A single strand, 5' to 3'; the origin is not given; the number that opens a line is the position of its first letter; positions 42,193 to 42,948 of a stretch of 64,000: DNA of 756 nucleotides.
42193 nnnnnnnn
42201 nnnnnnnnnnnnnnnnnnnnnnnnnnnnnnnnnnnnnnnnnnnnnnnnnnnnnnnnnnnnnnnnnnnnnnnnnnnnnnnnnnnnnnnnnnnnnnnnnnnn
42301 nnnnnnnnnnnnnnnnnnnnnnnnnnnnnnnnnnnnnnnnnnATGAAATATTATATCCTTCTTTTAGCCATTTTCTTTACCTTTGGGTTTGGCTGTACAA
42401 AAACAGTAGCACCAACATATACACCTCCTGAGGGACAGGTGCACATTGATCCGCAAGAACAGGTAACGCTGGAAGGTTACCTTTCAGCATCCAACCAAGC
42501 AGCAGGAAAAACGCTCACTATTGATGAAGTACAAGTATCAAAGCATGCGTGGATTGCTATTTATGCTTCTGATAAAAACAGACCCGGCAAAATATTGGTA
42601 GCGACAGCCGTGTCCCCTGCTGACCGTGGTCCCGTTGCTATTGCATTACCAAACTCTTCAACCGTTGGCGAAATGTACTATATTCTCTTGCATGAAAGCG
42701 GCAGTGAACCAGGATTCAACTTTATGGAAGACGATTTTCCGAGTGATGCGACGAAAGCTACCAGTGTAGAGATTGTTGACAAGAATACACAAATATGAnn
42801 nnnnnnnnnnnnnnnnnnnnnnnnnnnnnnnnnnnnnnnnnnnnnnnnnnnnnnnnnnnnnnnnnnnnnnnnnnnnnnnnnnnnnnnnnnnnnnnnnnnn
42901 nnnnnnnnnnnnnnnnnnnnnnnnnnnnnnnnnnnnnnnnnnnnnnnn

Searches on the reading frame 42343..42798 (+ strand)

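Call 87: search_protein_families(library=pfam, proteins=[window:42343-42798:+], max_evalue=0.01)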
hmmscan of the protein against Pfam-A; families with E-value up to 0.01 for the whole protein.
window:42343-42798:+ (151 aa): 1 family
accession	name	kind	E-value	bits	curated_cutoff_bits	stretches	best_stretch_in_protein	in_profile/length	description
PF23951.1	DUF7282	-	4.5e-07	30.5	27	1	48-137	4-97/112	Domain of unknown function (DUF7282)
